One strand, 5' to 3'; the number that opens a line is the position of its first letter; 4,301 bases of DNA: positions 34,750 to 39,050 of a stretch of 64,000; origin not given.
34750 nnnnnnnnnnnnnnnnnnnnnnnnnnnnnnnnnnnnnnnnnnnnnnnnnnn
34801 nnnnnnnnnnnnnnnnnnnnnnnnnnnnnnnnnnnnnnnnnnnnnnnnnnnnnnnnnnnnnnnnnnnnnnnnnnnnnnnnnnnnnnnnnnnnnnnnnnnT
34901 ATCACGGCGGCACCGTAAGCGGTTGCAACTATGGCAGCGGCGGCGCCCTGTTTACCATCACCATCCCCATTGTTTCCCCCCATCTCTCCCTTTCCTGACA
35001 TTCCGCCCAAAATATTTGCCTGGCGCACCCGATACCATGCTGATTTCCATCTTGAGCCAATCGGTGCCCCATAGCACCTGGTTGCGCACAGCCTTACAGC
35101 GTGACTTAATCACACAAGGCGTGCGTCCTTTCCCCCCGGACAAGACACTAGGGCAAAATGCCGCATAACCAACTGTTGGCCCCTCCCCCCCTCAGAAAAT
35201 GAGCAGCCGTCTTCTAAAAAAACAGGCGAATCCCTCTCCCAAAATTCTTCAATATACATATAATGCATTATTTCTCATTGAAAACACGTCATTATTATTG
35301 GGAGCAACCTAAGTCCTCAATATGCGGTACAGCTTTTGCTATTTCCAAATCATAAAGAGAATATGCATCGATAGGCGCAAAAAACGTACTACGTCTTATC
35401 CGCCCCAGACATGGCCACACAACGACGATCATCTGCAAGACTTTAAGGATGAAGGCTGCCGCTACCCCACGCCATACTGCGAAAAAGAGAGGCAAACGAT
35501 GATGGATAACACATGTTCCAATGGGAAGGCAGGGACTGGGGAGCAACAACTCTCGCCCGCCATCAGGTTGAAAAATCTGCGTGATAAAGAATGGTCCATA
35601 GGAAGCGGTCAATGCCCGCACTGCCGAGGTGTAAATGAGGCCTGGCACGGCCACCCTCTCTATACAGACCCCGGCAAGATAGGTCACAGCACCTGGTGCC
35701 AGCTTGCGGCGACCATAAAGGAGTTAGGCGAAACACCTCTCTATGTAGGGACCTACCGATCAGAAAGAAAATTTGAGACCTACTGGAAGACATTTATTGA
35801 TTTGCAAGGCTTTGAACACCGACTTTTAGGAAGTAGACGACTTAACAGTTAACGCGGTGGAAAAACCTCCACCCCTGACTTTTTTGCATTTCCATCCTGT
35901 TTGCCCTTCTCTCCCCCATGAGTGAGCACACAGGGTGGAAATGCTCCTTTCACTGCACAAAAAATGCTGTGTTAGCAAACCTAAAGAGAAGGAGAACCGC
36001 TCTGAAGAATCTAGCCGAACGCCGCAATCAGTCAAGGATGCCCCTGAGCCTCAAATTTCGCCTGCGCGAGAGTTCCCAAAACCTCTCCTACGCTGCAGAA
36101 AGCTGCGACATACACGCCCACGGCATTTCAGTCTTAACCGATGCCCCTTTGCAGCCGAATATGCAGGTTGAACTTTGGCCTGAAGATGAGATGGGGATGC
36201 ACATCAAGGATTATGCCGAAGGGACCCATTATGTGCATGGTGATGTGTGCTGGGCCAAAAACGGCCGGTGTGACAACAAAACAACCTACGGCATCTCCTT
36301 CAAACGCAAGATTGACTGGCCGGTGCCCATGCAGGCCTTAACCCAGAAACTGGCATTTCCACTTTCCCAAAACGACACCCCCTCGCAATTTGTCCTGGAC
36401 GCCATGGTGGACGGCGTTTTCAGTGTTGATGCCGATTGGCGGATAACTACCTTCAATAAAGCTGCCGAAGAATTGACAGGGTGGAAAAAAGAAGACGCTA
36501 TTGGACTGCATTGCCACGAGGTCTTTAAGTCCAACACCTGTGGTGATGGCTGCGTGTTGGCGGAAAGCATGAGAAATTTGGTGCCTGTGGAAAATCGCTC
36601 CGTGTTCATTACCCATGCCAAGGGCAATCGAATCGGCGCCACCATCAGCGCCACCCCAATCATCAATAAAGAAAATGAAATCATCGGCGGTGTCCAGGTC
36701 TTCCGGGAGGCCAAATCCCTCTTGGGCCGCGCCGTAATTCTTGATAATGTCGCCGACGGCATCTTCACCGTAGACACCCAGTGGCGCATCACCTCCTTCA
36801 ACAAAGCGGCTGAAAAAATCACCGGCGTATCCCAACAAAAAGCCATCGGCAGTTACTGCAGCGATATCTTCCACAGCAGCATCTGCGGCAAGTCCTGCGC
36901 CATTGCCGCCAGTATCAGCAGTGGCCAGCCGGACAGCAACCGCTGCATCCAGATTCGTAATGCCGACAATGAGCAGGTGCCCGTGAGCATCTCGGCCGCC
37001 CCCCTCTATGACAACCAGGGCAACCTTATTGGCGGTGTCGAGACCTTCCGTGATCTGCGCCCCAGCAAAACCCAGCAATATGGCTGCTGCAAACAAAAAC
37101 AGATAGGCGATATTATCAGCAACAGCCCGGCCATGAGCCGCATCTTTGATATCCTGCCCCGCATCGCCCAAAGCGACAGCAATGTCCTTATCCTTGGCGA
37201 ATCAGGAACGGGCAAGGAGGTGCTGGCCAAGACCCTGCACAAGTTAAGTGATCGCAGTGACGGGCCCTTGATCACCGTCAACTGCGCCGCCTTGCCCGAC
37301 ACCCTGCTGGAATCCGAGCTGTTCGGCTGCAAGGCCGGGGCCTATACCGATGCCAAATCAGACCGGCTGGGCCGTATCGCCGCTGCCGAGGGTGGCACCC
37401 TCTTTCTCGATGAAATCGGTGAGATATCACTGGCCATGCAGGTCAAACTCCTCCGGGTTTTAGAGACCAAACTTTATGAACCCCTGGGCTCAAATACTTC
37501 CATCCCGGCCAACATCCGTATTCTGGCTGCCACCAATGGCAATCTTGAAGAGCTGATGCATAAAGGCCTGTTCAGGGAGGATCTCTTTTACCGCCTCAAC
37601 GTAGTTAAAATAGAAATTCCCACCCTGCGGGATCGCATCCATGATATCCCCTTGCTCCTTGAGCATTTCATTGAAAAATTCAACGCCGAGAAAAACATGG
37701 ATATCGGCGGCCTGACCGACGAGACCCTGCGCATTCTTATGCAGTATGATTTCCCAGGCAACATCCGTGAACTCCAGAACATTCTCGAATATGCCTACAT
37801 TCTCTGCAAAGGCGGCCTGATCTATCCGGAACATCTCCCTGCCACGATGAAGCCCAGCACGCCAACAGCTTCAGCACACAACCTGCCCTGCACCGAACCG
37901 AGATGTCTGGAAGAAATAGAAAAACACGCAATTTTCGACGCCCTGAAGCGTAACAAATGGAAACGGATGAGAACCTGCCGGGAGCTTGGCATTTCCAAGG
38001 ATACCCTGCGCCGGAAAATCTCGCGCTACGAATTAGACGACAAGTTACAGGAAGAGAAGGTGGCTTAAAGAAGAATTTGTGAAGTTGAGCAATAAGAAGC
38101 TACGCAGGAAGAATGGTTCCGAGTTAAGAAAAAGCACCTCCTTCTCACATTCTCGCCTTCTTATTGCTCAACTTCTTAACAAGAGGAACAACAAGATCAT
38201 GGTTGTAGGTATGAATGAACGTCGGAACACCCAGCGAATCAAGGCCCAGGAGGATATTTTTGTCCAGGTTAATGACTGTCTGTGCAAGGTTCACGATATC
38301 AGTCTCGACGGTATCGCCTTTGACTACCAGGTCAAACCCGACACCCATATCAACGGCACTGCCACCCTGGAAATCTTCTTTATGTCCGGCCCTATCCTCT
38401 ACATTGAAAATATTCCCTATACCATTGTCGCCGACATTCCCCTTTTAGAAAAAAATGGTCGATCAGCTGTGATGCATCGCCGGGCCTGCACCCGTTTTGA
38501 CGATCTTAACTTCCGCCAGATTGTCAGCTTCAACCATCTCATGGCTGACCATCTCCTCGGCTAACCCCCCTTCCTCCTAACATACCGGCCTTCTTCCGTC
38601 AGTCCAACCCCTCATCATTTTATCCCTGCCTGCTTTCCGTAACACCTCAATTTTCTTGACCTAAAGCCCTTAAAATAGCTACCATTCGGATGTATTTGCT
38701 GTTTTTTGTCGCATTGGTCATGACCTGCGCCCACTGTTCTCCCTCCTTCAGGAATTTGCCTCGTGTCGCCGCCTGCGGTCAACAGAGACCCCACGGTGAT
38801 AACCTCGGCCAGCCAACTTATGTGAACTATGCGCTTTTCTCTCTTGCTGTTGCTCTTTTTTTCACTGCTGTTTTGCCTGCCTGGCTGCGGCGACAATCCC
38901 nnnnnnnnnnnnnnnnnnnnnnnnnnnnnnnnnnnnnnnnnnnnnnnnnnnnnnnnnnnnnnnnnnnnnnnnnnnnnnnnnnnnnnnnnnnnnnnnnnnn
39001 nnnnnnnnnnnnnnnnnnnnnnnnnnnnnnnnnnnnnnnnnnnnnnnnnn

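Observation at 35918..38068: sigma54 activator with an N-terminal PilZ-like domain and a variant GAFTGA loop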

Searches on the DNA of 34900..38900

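Call 75: search_rna_families(source=window, start=34900, end=38900, threshold=evalue, max_evalue=0.1)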
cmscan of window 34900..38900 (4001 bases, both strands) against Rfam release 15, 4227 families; matches with E-value up to 0.1: 0.
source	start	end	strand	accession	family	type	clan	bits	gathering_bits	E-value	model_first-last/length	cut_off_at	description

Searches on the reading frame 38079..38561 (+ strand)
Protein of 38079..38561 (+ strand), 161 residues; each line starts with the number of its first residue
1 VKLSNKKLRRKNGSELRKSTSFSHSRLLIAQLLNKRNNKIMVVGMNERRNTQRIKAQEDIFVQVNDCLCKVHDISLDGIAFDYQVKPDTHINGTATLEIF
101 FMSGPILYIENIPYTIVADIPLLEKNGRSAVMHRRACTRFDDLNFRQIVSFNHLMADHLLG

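Call 3: search_protein_families(library=pfam, proteins=[window:38079-38561:+], max_evalue=1)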
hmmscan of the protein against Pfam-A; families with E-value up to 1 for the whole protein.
window:38079-38561:+ (161 aa): 1 family
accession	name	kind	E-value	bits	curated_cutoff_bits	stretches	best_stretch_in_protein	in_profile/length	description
PF07238.19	PilZ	-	0.00099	19.8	22.5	1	47-117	1-70/102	PilZ domain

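Call 4: search_protein_families(library=ncbifam, proteins=[window:38079-38561:+], max_evalue=0.01)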
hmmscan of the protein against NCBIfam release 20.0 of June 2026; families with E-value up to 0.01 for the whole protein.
window:38079-38561:+ (161 aa): 0 families

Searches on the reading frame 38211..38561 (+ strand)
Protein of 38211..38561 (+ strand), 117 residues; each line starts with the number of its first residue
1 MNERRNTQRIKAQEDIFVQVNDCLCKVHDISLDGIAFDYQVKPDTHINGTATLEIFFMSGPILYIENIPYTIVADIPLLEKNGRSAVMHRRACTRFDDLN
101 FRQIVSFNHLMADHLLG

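Call 70: search_protein_families(library=pfam, proteins=[window:38211-38561:+], max_evalue=0.1)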
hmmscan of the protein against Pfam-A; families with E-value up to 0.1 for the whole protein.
window:38211-38561:+ (117 aa): 1 family
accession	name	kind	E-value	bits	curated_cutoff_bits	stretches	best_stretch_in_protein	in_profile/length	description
PF07238.19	PilZ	-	0.00045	21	22.5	1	3-73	1-70/102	PilZ domain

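Call 93: predict_structure(alignment_id=A6)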
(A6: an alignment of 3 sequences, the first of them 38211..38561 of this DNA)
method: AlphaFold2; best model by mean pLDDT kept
length: 117 residues; sequences in the alignment: 3
mean_pLDDT: 39.2   pTM: 0.27
mean pLDDT of the five models: 39.2, 34.6, 32.8, 32.2, 29.2
residues with pLDDT >= 90: 0; 70-90: 0; 50-70: 13; < 50: 104
segments of 3 or more residues with pLDDT < 50: 1-15, 20-25, 31-54, 57-70, 74-81, 83-117
pLDDT, mean of each block of 10 residues (from residue 1): 36 48 47 36 36 45 41 45 41 37 27 29
secondary structure, 60 per line:
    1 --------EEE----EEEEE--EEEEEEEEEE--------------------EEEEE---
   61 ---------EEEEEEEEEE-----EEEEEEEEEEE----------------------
elements in order: E9-11 E16-20 E23-32 E53-57 E70-79 E85-95
